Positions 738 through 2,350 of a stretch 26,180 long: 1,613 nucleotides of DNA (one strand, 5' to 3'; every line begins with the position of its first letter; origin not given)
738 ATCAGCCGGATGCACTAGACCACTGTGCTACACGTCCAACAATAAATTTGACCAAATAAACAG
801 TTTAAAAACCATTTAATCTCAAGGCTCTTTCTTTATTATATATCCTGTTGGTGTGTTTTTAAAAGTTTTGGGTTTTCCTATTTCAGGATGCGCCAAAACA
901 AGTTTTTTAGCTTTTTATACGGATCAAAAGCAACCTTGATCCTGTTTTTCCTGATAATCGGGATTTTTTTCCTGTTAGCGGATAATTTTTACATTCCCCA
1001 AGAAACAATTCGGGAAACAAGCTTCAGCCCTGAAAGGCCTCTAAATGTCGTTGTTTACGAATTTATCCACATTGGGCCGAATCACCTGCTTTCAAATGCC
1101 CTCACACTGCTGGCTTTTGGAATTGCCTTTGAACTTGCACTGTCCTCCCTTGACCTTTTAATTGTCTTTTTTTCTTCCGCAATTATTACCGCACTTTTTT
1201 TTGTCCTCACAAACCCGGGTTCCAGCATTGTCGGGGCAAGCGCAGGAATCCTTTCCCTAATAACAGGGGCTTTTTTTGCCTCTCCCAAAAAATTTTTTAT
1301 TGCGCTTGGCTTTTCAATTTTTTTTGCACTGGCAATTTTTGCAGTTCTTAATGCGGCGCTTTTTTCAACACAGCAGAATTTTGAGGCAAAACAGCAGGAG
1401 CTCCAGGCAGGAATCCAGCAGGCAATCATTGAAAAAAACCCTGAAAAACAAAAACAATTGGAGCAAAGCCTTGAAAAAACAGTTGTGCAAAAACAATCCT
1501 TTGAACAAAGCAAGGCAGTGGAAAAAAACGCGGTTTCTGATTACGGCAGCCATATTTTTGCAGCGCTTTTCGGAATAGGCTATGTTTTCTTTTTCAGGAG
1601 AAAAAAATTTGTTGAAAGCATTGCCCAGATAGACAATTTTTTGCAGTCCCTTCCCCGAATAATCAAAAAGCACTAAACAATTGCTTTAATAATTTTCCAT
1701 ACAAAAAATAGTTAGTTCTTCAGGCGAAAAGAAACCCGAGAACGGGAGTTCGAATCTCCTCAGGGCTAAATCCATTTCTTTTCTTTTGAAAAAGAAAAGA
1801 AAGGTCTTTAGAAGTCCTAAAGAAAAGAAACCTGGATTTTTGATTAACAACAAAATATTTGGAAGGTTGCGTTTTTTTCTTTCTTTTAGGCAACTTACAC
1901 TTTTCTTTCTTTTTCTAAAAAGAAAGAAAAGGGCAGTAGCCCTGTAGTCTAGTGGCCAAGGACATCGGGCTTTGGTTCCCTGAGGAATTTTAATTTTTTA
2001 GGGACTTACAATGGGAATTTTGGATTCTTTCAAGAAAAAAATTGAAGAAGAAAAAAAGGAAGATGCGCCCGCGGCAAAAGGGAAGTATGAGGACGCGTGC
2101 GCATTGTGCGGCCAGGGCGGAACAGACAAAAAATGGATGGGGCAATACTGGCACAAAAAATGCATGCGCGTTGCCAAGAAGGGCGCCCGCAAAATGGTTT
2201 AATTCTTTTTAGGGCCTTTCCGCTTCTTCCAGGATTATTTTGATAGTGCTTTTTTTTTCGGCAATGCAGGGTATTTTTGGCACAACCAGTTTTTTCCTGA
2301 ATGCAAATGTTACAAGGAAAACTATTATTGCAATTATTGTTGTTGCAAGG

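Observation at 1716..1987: tRNA-Gln(UUG) is encoded as two halves in permuted order (3' half first), joined by a textbook bulge-helix-bulge motif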

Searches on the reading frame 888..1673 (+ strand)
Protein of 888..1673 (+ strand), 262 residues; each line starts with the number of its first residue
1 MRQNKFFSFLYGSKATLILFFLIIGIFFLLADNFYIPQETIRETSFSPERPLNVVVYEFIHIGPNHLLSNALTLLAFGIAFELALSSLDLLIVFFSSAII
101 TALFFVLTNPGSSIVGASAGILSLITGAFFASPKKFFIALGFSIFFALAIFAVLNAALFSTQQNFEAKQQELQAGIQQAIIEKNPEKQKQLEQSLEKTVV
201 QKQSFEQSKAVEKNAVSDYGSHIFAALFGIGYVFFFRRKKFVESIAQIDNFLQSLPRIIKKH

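Call 67: search_protein_families(library=pfam, proteins=[window:888-1673:+], max_evalue=0.001)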
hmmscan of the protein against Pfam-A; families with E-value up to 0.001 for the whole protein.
window:888-1673:+ (262 aa): 1 family
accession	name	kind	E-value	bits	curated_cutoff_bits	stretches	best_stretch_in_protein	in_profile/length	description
PF01694.28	Rhomboid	-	4.8e-16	59.7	22.6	1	53-164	6-119/143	Rhomboid domain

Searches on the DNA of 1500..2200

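Call 6: search_rna_families(source=window, start=1500, end=2200, threshold=evalue, max_evalue=10, show_alignments=4)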
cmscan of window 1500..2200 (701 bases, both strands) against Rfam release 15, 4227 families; matches with E-value up to 10: 58.
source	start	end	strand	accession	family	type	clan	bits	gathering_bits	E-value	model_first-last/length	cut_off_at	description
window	1834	1865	+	RF01748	nuoG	Cis-reg;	-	28.4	33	0.00065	1-43/43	no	nuoG RNA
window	1763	1942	-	RF03940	MIR9563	Gene; miRNA;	-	27.7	90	0.0051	1-127/127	no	MIR9563 microRNA precursor family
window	1762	1883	+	RF00422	SCARNA24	Gene; snRNA; snoRNA; scaRNA;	CL00018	26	70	0.096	1-130/130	no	Small Cajal body specific RNA 24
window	1757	1948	-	RF04133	MIR2646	Gene; miRNA;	-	22.6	245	0.012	1-256/256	no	MIR2646 microRNA precursor family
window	1761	1944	+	RF04205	MIR2606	Gene; miRNA;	-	21.9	139.7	1.2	1-165/165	no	MIR2606 microRNA precursor family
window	1894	1939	+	RF03794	MIR5298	Gene; miRNA;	-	20.6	70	1.6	1-80/80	no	MIR5298 microRNA precursor family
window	1886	1943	-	RF04174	MIR4208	Gene; miRNA;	-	19.8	140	2.4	1-191/191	no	MIR4208 microRNA precursor family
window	1523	1687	-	RF04184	BTnc060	Gene; sRNA;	-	19.7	228.9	1.4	1-213/213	no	Bacteroides sRNA BTnc060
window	1789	1894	+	RF01211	SNORD124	Gene; snRNA; snoRNA; CD-box;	-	19.6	40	1.1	1-104/104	no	Small nucleolar RNA SNORD124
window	1788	1915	+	RF03940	MIR9563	Gene; miRNA;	-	19.5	90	0.67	1-127/127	no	MIR9563 microRNA precursor family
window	1757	1948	+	RF04133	MIR2646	Gene; miRNA;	-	19.4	245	0.083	1-256/256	no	MIR2646 microRNA precursor family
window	1774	1803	-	RF04239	mir-4679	Gene; miRNA;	-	19.4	88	0.73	1-75/75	no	mir-4679 microRNA precursor family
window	1774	1803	+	RF04239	mir-4679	Gene; miRNA;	-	19.4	88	0.76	1-75/75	no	mir-4679 microRNA precursor family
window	1887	1943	-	RF03861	mir-4484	Gene; miRNA;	-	19.3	90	1.2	1-89/89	no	mir-4484 microRNA precursor family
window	1887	1944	-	RF03834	mir-3173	Gene; miRNA;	-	19.1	84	1.3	1-80/80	no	mir-3173 microRNA precursor family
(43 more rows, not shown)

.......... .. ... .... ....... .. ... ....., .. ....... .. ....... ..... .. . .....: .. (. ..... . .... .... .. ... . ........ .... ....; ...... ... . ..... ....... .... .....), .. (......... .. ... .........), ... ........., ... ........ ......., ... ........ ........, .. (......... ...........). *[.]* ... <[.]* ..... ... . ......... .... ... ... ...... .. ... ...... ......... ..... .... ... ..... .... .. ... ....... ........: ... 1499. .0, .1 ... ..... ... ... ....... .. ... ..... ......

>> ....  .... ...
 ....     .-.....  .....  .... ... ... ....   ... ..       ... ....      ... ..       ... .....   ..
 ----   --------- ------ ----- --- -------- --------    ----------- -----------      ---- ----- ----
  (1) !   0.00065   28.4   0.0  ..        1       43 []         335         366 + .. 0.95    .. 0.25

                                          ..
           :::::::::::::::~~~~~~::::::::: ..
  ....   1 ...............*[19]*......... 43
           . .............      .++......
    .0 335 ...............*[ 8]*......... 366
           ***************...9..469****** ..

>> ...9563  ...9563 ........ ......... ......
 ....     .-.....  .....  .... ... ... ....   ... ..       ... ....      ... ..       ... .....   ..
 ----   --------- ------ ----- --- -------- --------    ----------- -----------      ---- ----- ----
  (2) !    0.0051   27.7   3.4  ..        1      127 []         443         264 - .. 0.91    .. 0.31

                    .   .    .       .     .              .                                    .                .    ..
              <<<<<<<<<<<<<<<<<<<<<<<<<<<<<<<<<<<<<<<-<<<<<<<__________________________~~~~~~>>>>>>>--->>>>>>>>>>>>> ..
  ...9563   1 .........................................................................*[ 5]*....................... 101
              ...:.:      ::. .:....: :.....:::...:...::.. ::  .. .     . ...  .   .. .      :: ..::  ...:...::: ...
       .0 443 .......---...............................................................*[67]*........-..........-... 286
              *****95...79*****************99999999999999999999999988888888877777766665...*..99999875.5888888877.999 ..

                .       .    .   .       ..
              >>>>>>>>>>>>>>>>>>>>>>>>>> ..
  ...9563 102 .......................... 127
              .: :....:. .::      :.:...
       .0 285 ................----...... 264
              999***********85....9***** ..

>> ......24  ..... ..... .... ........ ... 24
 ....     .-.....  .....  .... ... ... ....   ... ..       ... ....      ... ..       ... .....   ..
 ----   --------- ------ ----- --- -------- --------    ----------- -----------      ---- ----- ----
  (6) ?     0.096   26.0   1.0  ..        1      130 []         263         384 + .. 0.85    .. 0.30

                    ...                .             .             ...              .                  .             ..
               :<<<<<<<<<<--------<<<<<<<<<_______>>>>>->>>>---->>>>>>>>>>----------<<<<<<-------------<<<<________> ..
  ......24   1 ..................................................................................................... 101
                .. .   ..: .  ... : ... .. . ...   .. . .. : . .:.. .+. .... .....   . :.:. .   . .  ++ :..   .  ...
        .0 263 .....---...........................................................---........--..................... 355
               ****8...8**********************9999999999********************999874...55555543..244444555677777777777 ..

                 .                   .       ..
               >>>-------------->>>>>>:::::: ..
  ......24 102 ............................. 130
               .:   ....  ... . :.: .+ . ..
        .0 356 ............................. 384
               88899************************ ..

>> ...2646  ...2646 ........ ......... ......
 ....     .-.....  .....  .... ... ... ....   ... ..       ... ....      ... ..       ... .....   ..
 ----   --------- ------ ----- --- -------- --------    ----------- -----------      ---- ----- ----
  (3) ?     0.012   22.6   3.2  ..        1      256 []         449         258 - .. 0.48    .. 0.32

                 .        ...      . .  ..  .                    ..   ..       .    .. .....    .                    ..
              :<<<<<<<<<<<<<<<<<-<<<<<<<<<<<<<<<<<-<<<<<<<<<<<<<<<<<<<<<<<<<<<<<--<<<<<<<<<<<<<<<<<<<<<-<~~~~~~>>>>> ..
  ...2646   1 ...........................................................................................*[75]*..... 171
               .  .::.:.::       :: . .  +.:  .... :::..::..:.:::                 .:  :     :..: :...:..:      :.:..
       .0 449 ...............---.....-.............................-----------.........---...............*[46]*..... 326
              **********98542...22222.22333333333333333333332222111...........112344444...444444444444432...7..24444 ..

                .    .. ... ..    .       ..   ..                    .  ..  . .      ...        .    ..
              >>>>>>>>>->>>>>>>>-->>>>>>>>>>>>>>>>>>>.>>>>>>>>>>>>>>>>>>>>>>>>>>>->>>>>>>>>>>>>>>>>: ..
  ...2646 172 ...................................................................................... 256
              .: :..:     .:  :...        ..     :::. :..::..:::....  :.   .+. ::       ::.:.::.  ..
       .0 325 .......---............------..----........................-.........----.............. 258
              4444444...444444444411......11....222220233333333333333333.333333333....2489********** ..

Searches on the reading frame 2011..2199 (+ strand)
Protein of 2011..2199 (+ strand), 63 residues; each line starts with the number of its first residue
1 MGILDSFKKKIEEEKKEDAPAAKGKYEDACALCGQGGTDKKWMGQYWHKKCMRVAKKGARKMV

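Call 10: find_encoding_contigs(protein=window:2011-2199:+, flank=10000, max_places=10)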
Protein window:2011-2199:+ (63 aa): 1 contig read that carries it; 1 place shown.
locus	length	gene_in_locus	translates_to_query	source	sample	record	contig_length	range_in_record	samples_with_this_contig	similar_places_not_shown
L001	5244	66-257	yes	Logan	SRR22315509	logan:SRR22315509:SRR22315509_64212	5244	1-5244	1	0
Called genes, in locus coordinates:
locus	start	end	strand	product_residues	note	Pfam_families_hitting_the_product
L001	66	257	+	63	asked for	-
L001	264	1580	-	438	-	PF07690:MFS_1, PF12832:MFS_1_like (weak), PF05977:MFS_3 (faint), PF07690:MFS_1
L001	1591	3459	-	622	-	PF02934:GatB_N, PF02938:GAD, PF02637:GatB_Yqey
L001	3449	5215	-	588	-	-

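Call 35: find_homologous_proteins(query=window:2011-2199:+, max_evalue=0.001)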
Query window:2011-2199:+ (63 aa): 22 proteins with E <= 0.001 among 22 candidates.
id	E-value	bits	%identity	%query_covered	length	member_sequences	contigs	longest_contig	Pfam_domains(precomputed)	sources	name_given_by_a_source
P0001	1.9e-29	118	84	100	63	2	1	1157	-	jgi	jgi:hypothetical protein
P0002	4.4e-23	98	72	100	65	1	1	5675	-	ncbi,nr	ncbi:MAG: hypothetical protein PHH08_03545 [Candidatus ainarchaeum sp.]|nr:hypothetical protein [Can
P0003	4.3e-21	92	67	100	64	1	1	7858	-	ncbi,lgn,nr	ncbi:MAG: hypothetical protein JW772_05690 [Candidatus Diapherotrites archaeon]|nr:hypothetical prot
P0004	1.5e-20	90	66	100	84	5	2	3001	-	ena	-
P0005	1.1e-18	84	63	100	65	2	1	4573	-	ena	-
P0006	2.0e-18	83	60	100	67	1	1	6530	-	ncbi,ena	-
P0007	5.4e-18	82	62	100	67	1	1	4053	-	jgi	-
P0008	8.9e-17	78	56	100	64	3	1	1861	-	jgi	jgi:hypothetical protein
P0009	2.7e-16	77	65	68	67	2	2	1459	-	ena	-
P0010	4.0e-16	76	56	100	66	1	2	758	-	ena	-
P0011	4.9e-16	76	50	100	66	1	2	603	-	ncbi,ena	-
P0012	7.7e-16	75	64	71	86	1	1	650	-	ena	-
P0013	1.2e-15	75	72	68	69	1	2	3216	-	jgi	jgi:hypothetical protein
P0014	1.8e-15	74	78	63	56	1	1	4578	-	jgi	jgi:hypothetical protein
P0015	3.0e-15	73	55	100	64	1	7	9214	-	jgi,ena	-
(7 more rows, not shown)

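Call 36: find_encoding_contigs(protein=P0001, flank=3000, max_places=3)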
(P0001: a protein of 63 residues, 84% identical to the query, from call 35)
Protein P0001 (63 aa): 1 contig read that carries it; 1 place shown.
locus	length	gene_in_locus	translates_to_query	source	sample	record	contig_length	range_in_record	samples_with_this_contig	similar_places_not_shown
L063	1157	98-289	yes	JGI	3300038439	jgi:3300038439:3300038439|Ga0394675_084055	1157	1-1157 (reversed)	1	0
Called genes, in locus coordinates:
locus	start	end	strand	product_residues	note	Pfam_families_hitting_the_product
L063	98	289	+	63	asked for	-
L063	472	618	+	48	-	-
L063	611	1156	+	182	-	?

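Call 37: find_encoding_contigs(protein=P0002, flank=3000, max_places=3)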
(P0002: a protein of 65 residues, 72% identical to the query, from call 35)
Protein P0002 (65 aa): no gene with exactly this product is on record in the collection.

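Call 38: find_encoding_contigs(protein=P0003, flank=3000, max_places=3)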
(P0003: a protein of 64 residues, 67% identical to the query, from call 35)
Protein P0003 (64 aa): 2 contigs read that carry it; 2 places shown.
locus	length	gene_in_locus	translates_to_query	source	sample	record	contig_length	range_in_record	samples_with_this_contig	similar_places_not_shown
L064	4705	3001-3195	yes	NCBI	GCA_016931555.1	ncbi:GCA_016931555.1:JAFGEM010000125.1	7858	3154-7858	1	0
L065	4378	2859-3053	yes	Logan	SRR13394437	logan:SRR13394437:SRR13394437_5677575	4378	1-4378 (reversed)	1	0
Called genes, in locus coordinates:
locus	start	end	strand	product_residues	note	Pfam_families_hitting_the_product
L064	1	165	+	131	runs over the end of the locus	PF01894:YjbQ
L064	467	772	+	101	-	-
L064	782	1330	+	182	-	PF01978:TrmB (faint), PF03965:Penicillinase_R (faint), PF12840:HTH_20 (faint), PF13412:HTH_24, PF13601:HTH_34 (faint), PF24266:HTH_HVO_0163_N, PF01022:HTH_5 (weak), PF13412:HTH_24, +8 more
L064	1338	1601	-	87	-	-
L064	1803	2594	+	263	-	PF01694:Rhomboid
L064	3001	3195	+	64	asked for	-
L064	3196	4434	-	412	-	PF07690:MFS_1, PF12832:MFS_1_like, PF07690:MFS_1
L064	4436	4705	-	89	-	PF02637:GatB_Yqey, PF09424:YqeY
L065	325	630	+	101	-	-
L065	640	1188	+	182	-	PF01978:TrmB (faint), PF03965:Penicillinase_R (faint), PF12840:HTH_20 (faint), PF13412:HTH_24, PF13601:HTH_34 (faint), PF24266:HTH_HVO_0163_N, PF01022:HTH_5 (weak), PF13412:HTH_24, +8 more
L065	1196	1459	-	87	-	-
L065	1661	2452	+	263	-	PF01694:Rhomboid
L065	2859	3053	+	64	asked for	-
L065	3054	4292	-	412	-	PF07690:MFS_1, PF12832:MFS_1_like, PF07690:MFS_1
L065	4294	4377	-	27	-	?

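Call 39: find_encoding_contigs(protein=P0004, flank=3000, max_places=3)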
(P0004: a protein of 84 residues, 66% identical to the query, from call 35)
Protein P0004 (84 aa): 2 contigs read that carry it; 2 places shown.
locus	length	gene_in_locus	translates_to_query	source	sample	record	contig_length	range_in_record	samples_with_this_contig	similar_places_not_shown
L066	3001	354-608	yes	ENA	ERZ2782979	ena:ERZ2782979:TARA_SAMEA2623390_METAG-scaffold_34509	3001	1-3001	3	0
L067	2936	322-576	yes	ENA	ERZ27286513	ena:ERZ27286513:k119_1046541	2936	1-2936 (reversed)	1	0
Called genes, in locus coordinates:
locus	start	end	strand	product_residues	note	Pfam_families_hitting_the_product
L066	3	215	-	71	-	?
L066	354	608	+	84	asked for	-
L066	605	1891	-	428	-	PF13660:DUF4147, PF05161:MOFRL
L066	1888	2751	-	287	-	PF00702:Hydrolase, PF13419:HAD_2, PF13242:Hydrolase_like (weak)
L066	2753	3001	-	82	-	?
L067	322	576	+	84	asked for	-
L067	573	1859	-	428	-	PF13660:DUF4147, PF05161:MOFRL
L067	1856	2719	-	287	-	PF00702:Hydrolase, PF13419:HAD_2, PF13242:Hydrolase_like (weak)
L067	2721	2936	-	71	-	?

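Call 43: find_encoding_contigs(protein=P0005, flank=2000, max_places=2)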
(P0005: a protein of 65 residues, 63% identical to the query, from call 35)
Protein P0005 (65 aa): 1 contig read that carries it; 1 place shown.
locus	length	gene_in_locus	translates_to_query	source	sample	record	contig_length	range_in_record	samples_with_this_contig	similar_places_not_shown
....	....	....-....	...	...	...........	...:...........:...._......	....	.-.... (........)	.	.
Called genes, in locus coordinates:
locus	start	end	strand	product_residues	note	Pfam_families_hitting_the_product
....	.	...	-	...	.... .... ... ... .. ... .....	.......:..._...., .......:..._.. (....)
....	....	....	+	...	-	-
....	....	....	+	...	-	-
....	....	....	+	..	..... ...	-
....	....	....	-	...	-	?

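Call 44: find_encoding_contigs(protein=P0006, flank=2000, max_places=2)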
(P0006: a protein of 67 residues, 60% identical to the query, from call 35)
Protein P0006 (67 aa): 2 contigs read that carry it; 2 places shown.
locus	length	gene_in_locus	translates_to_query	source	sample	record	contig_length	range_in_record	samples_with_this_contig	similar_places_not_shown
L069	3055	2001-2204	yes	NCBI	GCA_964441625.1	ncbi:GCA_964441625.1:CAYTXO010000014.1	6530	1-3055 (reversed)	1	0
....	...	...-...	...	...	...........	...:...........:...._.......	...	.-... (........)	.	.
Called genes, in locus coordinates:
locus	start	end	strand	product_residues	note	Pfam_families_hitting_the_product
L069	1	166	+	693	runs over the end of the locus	PF03030:H_PPase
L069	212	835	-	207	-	-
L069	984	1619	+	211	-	PF14528:LAGLIDADG_3 (faint)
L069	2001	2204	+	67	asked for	-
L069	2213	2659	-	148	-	PF00293:NUDIX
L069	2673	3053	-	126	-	?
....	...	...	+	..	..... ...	-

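Call 45: find_encoding_contigs(protein=P0007, flank=2000, max_places=2)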
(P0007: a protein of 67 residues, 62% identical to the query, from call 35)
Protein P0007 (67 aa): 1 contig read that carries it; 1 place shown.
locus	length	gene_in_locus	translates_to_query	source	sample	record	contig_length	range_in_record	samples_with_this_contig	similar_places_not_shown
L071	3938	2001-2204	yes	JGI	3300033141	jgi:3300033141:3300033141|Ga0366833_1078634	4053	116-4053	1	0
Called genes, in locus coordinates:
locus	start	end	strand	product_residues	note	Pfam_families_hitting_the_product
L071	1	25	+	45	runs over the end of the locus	?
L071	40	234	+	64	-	-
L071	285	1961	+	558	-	PF07690:MFS_1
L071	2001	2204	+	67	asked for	-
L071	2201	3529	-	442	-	PF13660:DUF4147, PF05161:MOFRL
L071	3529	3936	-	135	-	?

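Call 46: find_encoding_contigs(protein=P0014, flank=2000, max_places=2)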
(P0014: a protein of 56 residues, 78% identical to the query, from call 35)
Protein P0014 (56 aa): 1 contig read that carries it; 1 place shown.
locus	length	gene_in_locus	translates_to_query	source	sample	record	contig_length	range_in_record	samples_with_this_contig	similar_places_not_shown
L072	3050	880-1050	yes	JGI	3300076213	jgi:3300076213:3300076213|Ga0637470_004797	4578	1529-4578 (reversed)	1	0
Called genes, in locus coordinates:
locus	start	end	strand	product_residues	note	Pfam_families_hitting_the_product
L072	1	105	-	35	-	?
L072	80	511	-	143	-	PF00583:Acetyltransf_1, PF13673:Acetyltransf_10, PF13508:Acetyltransf_7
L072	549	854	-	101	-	PF00355:Rieske, PF13806:Rieske_2, PF22543:Rieske_4 (weak)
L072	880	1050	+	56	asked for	-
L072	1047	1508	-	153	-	PF00293:NUDIX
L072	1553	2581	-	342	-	PF01380:SIS, PF10432:bact-PGI_C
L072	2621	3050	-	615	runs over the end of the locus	PF02934:GatB_N, PF02938:GAD, PF02637:GatB_Yqey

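Call 47: find_encoding_contigs(protein=P0013, flank=2000, max_places=2)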
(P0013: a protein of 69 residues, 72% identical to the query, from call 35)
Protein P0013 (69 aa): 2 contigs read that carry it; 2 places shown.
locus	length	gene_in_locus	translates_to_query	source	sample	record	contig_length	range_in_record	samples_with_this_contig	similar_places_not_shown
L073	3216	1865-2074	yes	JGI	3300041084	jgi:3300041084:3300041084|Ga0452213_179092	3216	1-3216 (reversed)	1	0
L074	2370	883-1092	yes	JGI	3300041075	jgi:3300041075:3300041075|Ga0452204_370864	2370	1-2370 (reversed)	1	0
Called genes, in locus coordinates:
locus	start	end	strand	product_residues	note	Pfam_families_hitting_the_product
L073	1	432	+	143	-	?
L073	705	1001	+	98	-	-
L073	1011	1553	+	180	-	PF12840:HTH_20 (faint), PF13412:HTH_24, PF24266:HTH_HVO_0163_N, PF01047:MarR (faint), PF13601:HTH_34 (faint), PF13412:HTH_24, PF01022:HTH_5, PF09339:HTH_IclR (weak), +3 more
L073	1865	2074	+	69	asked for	-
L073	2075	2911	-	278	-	PF01256:Carb_kinase, PF02110:HK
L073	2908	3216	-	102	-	?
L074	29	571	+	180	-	PF12840:HTH_20 (faint), PF13412:HTH_24, PF24266:HTH_HVO_0163_N, PF01047:MarR (faint), PF13601:HTH_34 (faint), PF13412:HTH_24, PF01022:HTH_5, PF09339:HTH_IclR (weak), +3 more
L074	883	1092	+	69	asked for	-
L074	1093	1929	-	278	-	PF01256:Carb_kinase, PF02110:HK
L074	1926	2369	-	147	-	?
